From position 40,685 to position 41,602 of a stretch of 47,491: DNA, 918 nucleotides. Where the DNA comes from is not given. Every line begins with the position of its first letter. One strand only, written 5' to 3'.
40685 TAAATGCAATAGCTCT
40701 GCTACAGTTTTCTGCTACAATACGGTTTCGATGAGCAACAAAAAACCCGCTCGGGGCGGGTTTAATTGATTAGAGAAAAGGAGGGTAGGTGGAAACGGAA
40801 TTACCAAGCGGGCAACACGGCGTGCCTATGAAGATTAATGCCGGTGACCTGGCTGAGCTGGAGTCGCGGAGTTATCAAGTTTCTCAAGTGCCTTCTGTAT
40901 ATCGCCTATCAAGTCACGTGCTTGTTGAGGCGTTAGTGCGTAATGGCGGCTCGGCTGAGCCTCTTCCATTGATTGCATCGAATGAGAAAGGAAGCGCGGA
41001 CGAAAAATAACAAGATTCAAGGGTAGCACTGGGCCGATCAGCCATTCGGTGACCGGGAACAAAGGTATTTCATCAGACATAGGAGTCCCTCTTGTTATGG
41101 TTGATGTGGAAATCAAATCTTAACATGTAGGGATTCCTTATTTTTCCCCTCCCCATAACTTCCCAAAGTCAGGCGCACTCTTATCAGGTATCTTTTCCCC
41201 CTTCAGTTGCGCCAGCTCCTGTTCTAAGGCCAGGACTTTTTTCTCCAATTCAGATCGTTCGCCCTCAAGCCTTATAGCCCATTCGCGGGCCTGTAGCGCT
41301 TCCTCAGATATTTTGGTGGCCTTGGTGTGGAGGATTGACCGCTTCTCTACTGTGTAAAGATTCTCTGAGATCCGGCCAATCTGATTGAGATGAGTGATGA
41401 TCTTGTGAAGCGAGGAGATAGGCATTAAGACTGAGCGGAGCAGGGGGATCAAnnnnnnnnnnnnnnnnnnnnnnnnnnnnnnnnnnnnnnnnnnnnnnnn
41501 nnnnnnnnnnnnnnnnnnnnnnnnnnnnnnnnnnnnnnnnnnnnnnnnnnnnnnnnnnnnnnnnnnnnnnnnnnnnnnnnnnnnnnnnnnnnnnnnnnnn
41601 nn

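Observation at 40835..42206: Four-gene cassette in the rexAB slot of the immunity region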

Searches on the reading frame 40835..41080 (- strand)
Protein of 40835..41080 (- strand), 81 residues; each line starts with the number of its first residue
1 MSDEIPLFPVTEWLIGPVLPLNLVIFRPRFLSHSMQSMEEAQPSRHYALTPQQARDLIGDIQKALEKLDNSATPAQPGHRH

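Call 3: search_protein_families(library=pfam, proteins=[window:40835-41080:-], max_evalue=1)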
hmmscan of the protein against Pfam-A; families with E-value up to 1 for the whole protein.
window:40835-41080:- (81 aa): 1 family
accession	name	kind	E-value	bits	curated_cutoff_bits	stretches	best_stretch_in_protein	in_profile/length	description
PF13991.11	BssS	-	1.1e-18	67.6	27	1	8-73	1-66/72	BssS protein family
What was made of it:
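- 40835..41080 (-): ORF4, 81 aa, BssS-family protein. Pfam PF13991 E 1.1e-18, above cut-off (call 3).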

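Call 4: search_protein_families(library=phrogs, proteins=[window:40835-41080:-], max_evalue=0.1)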
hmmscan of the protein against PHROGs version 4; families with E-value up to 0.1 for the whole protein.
window:40835-41080:- (81 aa): 1 family
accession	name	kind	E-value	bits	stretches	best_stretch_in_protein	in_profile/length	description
phrog_10846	-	unknown function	1e-14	55.9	1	3-73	5-75/83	-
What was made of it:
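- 40835..41080 (-): PHROG 10846 E 1e-14 (call 4).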

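Call 5: search_protein_families(library=padloc, proteins=[window:40835-41080:-], max_evalue=1)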
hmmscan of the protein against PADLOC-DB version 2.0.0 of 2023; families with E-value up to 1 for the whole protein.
window:40835-41080:- (81 aa): 0 families

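Call 6: search_protein_families(library=ncbifam, proteins=[window:40835-41080:-], max_evalue=1)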
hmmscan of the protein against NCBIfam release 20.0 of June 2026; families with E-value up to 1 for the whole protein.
window:40835-41080:- (81 aa): 1 family
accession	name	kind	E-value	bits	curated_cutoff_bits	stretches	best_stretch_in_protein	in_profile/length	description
NF008958.0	PRK12301.1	equivalog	0.0029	17.8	125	1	6-75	9-78/84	biofilm formation regulator BssS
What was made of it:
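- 40835..41080 (-): The NCBIfam BssS equivalog scores 17.8 bits against a cut-off of 125 (call 6).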

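Call 34: find_related_loci(query=window:40835-41080:-, collection=viral_contigs, flank=5000)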
Query window:40835-41080:- (81 aa) in viral_contigs; peptide patterns used: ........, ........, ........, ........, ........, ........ (x = any residue, [..] = any of these).
40 stretches matched a pattern, but none encodes a relative of the query by tblastn (E <= 1e-3).

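Call 105: search_dna_similar(query=window:40835-41080:-, collection=phages, mode=protein, max_evalue=0.001, max_rows=25, rows=spread)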
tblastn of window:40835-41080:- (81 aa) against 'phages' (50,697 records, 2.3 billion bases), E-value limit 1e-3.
Records with a match: 4; places in all: 4; records where one place covers at least 80% of the query: 4.
Best place of each record, by identity: <60% 4.
By first word of the organism name: Synechococcus 2; Salmonella 1; Pseudomonas 1.
By host as written in the record: Synechococcus sp. 1; Synechococcus sp. PCC 7002 1; Salmonella sp. 1; Pseudomonas protegens CEMTC 4060 1.
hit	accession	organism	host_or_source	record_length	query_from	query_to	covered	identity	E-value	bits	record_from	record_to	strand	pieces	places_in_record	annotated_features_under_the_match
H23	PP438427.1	Synechococcus phage Ssp-JY37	Synechococcus sp.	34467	1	81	100%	45.1%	7e-15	73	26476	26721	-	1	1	hypothetical protein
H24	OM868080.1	Synechococcus phage Yong-L1-251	Synechococcus sp. PCC 7002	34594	1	81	100%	45.1%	7e-15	73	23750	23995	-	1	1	hypothetical protein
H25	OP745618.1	Salmonella phage F1055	Salmonella sp.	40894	3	71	85%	40.6%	5e-10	59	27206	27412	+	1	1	hypothetical protein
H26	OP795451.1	Pseudomonas phage PseuP_224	Pseudomonas protegens CEMTC 4060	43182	1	81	100%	28.4%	2e-5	46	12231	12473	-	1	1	hypothetical protein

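Call 106: search_solved_structures(query=window:40835-41080:-, max_evalue=1)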
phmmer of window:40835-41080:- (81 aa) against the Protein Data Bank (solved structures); distinct sequences matched with E-value up to 1: 3.
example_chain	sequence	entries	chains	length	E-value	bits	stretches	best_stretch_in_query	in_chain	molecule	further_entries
9ojm_V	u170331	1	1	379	0.69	13.6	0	24-72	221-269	Small ribosomal subunit protein mS27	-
6nu2_AV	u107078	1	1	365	0.71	13.6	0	24-72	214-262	28S ribosomal protein S27, mitochondrial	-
3j9m_AV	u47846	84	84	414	0.74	13.5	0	24-72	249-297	mS27 | 28S ribosomal protein S27, mitochondrial | Small ribosomal subunit protein mS27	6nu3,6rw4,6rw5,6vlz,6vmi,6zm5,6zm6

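Call 107: get_annotated_region(hit=H25, flank=3000)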
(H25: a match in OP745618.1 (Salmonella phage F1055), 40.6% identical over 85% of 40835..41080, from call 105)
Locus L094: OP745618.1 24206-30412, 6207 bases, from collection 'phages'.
description: Salmonella phage F1055, complete genome.
organism: Salmonella phage F1055 (NCBI taxid 3003232)
taxonomy: Viruses; Duplodnaviria; Heunggongvirae; Uroviricota; Caudoviricetes
host: Salmonella sp.; source: -; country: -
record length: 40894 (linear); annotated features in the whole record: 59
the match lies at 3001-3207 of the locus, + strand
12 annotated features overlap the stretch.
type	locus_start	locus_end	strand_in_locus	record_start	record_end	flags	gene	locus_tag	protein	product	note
CDS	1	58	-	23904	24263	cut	-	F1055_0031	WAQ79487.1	hypothetical protein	-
CDS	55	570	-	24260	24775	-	-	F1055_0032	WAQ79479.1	hypothetical protein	-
CDS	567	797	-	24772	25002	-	-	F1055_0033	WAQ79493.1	hypothetical protein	-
CDS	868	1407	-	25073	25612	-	-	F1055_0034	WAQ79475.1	hypothetical protein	-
CDS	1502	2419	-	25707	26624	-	-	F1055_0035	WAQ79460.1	recombination-associated protein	-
CDS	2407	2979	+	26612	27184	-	-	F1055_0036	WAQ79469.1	hypothetical protein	-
CDS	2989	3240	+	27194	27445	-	-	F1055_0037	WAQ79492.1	hypothetical protein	-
CDS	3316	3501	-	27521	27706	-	-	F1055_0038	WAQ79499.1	hypothetical protein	-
CDS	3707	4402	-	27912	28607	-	-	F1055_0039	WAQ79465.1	transcriptional regulatoy protein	-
CDS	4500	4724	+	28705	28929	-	-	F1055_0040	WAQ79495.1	transcriptional regulatoy protein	-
CDS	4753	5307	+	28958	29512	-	-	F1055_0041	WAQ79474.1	hypothetical protein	-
CDS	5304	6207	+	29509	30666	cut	-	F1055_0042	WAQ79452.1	peptidase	-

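Call 108: get_annotated_region(hit=H23, flank=3000)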
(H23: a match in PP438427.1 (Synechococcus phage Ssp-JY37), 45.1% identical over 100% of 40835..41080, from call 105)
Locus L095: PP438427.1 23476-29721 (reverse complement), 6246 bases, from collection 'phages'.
description: Synechococcus phage Ssp-JY37, complete genome.
organism: Synechococcus phage Ssp-JY37 (NCBI taxid 3128155)
taxonomy: Viruses; Duplodnaviria; Heunggongvirae; Uroviricota; Caudoviricetes
host: Synechococcus sp.; source: China; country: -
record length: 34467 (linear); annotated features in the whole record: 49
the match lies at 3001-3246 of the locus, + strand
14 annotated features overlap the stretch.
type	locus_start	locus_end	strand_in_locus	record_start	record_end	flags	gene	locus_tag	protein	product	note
CDS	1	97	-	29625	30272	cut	-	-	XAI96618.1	hypothetical protein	-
CDS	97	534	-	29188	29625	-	-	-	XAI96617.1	hypothetical protein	-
CDS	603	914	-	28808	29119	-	-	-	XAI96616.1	hypothetical protein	-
CDS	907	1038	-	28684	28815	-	-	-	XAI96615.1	hypothetical protein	-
CDS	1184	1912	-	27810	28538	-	-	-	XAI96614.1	hypothetical protein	-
CDS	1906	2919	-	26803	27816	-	-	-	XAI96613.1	hypothetical protein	-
CDS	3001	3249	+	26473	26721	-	-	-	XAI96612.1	hypothetical protein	-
CDS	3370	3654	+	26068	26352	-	-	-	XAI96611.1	hypothetical protein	-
CDS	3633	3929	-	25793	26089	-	-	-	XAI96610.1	hypothetical protein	-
CDS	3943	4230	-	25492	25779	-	-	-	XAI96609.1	8.4 kDa cro protein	-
CDS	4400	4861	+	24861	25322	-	-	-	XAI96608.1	hypothetical protein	-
CDS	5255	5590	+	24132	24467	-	-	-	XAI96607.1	hypothetical protein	-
CDS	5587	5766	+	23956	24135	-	-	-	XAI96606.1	hypothetical protein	-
CDS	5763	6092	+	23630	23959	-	-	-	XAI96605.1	hypothetical protein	-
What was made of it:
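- BssS-like genes also lie beside the repressor or cro genes of Salmonella phage F1055 and phage Ssp-JY37 (calls 105, 107, 108).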

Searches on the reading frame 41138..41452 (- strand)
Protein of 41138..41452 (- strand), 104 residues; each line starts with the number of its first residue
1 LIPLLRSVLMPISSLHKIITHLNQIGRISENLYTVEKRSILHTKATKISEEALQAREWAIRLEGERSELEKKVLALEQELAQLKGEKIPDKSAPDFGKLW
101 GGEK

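Call 3: search_protein_families(library=pfam, proteins=[window:41138-41452:-], max_evalue=1)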
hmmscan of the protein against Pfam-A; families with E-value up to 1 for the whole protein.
window:41138-41452:- (104 aa): 5 families
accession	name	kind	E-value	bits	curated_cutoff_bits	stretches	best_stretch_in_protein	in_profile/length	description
PF11461.13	RILP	-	0.0097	16.9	24.8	1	65-94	11-40/69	Rab interacting lysosomal protein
PF17675.6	APG6_N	-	0.018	15.9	45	1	35-86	45-96/132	Apg6 coiled-coil region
PF15188.11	CCDC-167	-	0.057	14.1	27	1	24-86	12-64/84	Coiled-coil domain-containing protein 167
PF05266.19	DUF724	-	0.08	13.2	38.4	1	27-87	93-153/188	Protein of unknown function (DUF724)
PF07716.20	bZIP_2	-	0.15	12.6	22.3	1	59-85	27-53/54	Basic region leucine zipper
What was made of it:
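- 41138..41452 (-): ORF3, 104 aa (95 aa if it starts at the ATG at 41425). Coiled-coil protein with no signal peptide or transmembrane segment. Its start overlaps the ORF2 stop (TTGA). Only sub-threshold coiled-coil Pfam hits (call 3).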

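Call 4: search_protein_families(library=phrogs, proteins=[window:41138-41452:-], max_evalue=0.1)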
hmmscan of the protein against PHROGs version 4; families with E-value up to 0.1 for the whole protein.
window:41138-41452:- (104 aa): 2 families
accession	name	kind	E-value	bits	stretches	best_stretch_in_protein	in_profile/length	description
phrog_1244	-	unknown function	0.0058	17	1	15-85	5-75/157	-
phrog_26665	-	unknown function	0.058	14.7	1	31-84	55-111/121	-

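Call 5: search_protein_families(library=padloc, proteins=[window:41138-41452:-], max_evalue=1)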
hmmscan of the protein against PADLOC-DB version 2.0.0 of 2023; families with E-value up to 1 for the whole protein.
window:41138-41452:- (104 aa): 1 family
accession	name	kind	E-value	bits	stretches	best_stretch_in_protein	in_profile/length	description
PDLC02754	PbeC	-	0.0044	13.7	1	25-86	181-240/646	PbeC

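Call 6: search_protein_families(library=ncbifam, proteins=[window:41138-41452:-], max_evalue=1)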
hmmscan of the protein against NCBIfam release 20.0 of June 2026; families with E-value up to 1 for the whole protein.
window:41138-41452:- (104 aa): 0 families

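Call 35: find_related_loci(query=window:41138-41452:-, collection=viral_contigs, flank=5000)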
Query window:41138-41452:- (104 aa) in viral_contigs; peptide patterns used: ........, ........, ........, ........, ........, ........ (x = any residue, [..] = any of these).
61 stretches matched a pattern, but none encodes a relative of the query by tblastn (E <= 1e-3).
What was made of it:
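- Tried and rejected: Nothing found (calls 34, 35).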
